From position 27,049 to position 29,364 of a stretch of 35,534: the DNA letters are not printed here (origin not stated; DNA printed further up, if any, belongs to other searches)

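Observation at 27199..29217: Single 672-aa ORF fusing a PD-(D/E)XK nuclease/HTH module, a GT9 glycosyltransferase with a Cys cluster, and a TylF-type O-methyltransferase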

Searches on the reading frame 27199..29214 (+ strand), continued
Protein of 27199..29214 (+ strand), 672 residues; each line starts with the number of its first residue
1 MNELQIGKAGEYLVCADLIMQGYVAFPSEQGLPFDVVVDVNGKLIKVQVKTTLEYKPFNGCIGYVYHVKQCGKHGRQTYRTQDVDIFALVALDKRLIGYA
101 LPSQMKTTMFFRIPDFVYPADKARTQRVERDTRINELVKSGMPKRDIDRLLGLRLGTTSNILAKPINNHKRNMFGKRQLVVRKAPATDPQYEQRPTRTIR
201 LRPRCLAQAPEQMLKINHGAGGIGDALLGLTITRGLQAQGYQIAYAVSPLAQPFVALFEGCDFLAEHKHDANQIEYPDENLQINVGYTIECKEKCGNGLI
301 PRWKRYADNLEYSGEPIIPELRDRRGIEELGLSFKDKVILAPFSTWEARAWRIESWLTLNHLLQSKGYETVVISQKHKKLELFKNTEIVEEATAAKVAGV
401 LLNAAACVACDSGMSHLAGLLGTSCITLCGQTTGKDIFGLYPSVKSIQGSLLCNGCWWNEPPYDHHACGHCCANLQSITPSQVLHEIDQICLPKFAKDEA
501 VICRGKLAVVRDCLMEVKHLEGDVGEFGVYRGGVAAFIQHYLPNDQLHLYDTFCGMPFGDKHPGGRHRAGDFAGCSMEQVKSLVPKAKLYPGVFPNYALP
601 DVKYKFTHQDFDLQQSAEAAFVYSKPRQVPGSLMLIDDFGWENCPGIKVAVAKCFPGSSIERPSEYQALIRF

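Call 59: find_encoding_contigs(protein=window:27199-29214:+, flank=10000, max_places=5)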
Protein window:27199-29214:+ (672 aa): no gene with exactly this product is on record in the collection.

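Call 63: predict_structure(alignment_id=A4)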
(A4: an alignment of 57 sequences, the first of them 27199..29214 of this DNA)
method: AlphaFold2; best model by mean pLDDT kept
length: 672 residues; sequences in the alignment: 57
mean_pLDDT: 79.8   pTM: 0.63
mean pLDDT of the five models: 79.8, 78.2, 76.9, 76.8, 76.5
residues with pLDDT >= 90: 370; 70-90: 146; 50-70: 46; < 50: 110
segments of 3 or more residues with pLDDT < 50: 167-221, 244-297
pLDDT, mean of each block of 10 residues (from residue 1): 86 95 90 88 94 87 86 78 92 94 89 70 69 93 95 88 59 33 34 24 26 33 58 62 38 34 30 30 25 44 83 87 97 98 90 97 98 93 97 96 98 93 96 89 95 67 73 92 98 97 96 98 97 97 97 80 88 90 97 87 97 93 97 97 93 94 93 96
secondary structure, 60 per line:
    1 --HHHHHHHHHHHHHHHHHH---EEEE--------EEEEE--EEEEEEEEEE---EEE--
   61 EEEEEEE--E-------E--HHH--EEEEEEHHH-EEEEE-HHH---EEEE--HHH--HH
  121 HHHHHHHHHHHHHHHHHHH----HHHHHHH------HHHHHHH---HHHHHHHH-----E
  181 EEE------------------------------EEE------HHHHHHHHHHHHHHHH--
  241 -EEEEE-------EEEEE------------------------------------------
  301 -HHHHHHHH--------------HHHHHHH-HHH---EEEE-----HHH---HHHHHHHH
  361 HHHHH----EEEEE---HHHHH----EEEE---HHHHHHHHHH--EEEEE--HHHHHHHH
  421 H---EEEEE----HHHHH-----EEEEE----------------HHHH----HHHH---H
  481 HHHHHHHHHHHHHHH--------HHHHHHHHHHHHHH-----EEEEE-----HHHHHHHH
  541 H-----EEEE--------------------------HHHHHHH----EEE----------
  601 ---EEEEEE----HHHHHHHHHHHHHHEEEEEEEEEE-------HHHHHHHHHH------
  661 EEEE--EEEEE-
elements in order: H3-20 E24-27 E36-40 E43-52 E56-58 E61-67 E86-91 E96-100 E108-111 H119-139 H144-150 H157-163 H167-174 E180-183 E214-216 H223-238 E242-246 E254-258 H302-309 H324-330 E338-341 H353-365 E370-374 H378-382 E387-390 H394-403 E406-410 H413-421 E425-429 H434-438 E444-448 H465-468 H473-476 H480-495 H504-517 E523-527 H533-541 E547-550 H577-583 E588-590 E604-609 H614-627 E628-637 H645-654 E661-664 E667-671

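Call 68: fold_search(model_id=the predicted structure, library=pdb)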
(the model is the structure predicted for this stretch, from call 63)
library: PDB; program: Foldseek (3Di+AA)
matches with E <= 10: 1536; with E <= 0.001: 129
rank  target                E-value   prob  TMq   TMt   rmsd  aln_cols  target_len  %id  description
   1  4ce0                  6.0e-10  1.00  0.24  0.71   3.5       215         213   21  Crystal Structure of SAH-bound Spinosyn Rhamnosyl 4'-O- Methyltransferase SpnH from Saccharopolyspora spinosa (released 2014-11-26)
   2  2wk1                  6.4e-10  1.00  0.23  0.61   3.1       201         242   22  Structure of the O-methyltransferase NovP (released 2009-12-15)
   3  4xvz_B                2.4e-08  1.00  0.22  0.70   4.4       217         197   18  MycF mycinamicin III 3'-O-methyltransferase in complex with Mg (released 2015-03-04)
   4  3tos_G                2.4e-08  1.00  0.22  0.53   8.4       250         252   19  Crystal Structure of CalS11, Calicheamicin Methyltransferase (released 2011-10-05)
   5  4xvz_D                2.7e-08  1.00  0.22  0.70   4.5       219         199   18  MycF mycinamicin III 3'-O-methyltransferase in complex with Mg (released 2015-03-04)
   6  3tos_A                2.7e-08  1.00  0.22  0.53   8.2       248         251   19  Crystal Structure of CalS11, Calicheamicin Methyltransferase (released 2011-10-05)
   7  4xvz_C                2.9e-08  1.00  0.22  0.68   4.5       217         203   17  MycF mycinamicin III 3'-O-methyltransferase in complex with Mg (released 2015-03-04)
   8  4xvz_A                3.6e-08  1.00  0.22  0.69   4.3       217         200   18  MycF mycinamicin III 3'-O-methyltransferase in complex with Mg (released 2015-03-04)
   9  3tos_B                4.3e-08  1.00  0.22  0.53   8.3       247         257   19  Crystal Structure of CalS11, Calicheamicin Methyltransferase (released 2011-10-05)
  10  4cdz                  6.3e-08  1.00  0.23  0.71   3.7       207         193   20  Crystal Structure of Spinosyn Rhamnosyl 4'-O-Methyltransferase SpnH from Saccharopolyspora spinosa (released 2014-11-26)
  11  5i10                  7.1e-08  1.00  0.22  0.70   2.8       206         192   20  Crystal structure of spinosyn rhamnosyl 4'-O-methyltransferase spnh mutant T242Q from Saccharopolyspora Spinosa (released 2017-02-08)
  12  4x7u_A                1.4e-07  1.00  0.22  0.57   3.8       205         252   20  MycF mycinamicin III 3'-O-methyltransferase in complex with Mg, SAH and mycinamicin III (substrate) (released 2015-03-04)
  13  4xvy_A                1.8e-07  1.00  0.22  0.58   3.9       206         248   21  MycF mycinamicin III 3'-O-methyltransferase in complex with SAH (released 2015-03-04)
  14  4x7v_A                1.9e-07  1.00  0.23  0.59   3.1       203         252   21  MycF mycinamicin III 3'-O-methyltransferase (E35Q, E139A variant) in complex with Mg, SAH and mycinamicin IV (product) (released 2015-03-04)
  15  4x7z_B                2.0e-07  1.00  0.22  0.57   3.8       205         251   20  MycF mycinamicin III 3'-O-methyltransferase (E35Q, M56A, E139A variant) in complex with Mg, SAH and mycinamicin III (s (released 2015-03-04)
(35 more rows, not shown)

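Call 74: find_encoding_contigs(protein=P0017, flank=8000, max_places=2)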
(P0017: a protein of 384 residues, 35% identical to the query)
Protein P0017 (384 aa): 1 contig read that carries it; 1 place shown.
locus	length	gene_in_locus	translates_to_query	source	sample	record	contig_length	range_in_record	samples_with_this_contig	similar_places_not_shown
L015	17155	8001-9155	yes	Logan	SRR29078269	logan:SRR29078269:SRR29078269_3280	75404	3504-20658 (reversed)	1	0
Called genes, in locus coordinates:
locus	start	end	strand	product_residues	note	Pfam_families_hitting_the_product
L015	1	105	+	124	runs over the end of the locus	-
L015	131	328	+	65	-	-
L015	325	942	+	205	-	PF13489:Methyltransf_23, PF13847:Methyltransf_31 (faint), PF08241:Methyltransf_11, PF08242:Methyltransf_12, PF13649:Methyltransf_25 (weak)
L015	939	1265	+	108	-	-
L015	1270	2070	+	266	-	-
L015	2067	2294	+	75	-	-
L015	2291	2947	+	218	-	PF13578:Methyltransf_24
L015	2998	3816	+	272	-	-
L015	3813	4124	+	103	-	-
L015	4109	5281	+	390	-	-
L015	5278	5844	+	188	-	PF13578:Methyltransf_24 (weak)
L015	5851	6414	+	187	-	PF13578:Methyltransf_24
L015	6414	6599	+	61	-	-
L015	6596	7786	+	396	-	PF04055:Radical_SAM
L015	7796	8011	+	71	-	-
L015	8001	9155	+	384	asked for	-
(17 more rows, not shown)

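Call 75: find_encoding_contigs(protein=P0009, flank=8000, max_places=2)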
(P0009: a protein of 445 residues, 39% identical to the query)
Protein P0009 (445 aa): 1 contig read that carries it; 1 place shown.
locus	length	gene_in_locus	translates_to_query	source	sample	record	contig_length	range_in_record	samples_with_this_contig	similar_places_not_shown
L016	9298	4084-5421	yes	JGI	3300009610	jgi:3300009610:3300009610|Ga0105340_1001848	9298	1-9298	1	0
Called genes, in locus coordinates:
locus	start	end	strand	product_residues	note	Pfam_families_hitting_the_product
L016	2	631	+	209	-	?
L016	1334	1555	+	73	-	-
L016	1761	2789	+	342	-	-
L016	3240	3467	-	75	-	-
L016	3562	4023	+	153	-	-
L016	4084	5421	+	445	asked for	PF01075:Glyco_transf_9 (weak), PF05711:TylF (weak)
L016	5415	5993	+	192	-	PF03567:Sulfotransfer_2 (weak)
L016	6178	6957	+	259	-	-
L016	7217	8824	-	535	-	PF00239:Resolvase, PF07508:Recombinase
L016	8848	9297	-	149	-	?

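Call 82: fold_search(model_id=the predicted structure, library=viral)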
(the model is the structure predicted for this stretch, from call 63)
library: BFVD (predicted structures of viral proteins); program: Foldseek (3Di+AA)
matches with E <= 10: 456; with E <= 0.001: 68
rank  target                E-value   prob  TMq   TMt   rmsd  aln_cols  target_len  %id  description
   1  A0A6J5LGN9            2.5e-13  1.00  0.17  0.66   2.0       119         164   52  PD(D/E)XK endonuclease domain-containing protein [uncultured Caudovirales phage]
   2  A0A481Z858            4.4e-11  1.00  0.23  0.17  15.0       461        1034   13  Methyltransferase [Pithovirus LCPAC202]
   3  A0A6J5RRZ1            1.8e-09  1.00  0.21  0.21  18.0       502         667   10  Glycosyl transferase family 2 [uncultured Caudovirales phage]
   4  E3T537                2.1e-09  1.00  0.22  0.29  15.9       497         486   13  3-deoxy-8-phosphooctulonate synthase [Cafeteria roenbergensis virus (strain BV-PW1)]
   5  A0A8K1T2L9            5.4e-09  1.00  0.22  0.51   7.0       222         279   19  Macrocin O-methyl transferase [Megavirus baoshan]
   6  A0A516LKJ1            8.5e-09  1.00  0.16  0.75   3.4       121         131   22  (no name in the UniProt tables at hand)
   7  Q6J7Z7                1.0e-08  1.00  0.23  0.25  14.4       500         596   10  Pas34 [Actinoplanes phage phiAsp2]
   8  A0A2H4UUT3            1.1e-08  1.00  0.20  0.24  14.9       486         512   14  Methyltransferase [Bodo saltans virus]
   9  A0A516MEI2            1.3e-08  1.00  0.16  0.72  10.2       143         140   21  (no name in the UniProt tables at hand)
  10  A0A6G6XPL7            1.3e-08  1.00  0.20  0.60   5.0       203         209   16  (no name in the UniProt tables at hand)
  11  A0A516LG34            1.6e-07  1.00  0.15  0.67   3.1       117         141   25  (no name in the UniProt tables at hand)
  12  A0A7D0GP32            4.5e-07  1.00  0.22  0.33   3.1       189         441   17  (no name in the UniProt tables at hand)
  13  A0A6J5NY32            5.1e-07  1.00  0.17  0.23  19.5       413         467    8  Methyltransferase FkbM [uncultured Caudovirales phage]
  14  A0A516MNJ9            8.9e-07  1.00  0.22  0.54   3.7       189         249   17  (no name in the UniProt tables at hand)
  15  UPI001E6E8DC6         1.5e-06  1.00  0.15  0.75   3.2       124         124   21  (no name look-up for this kind of identifier)
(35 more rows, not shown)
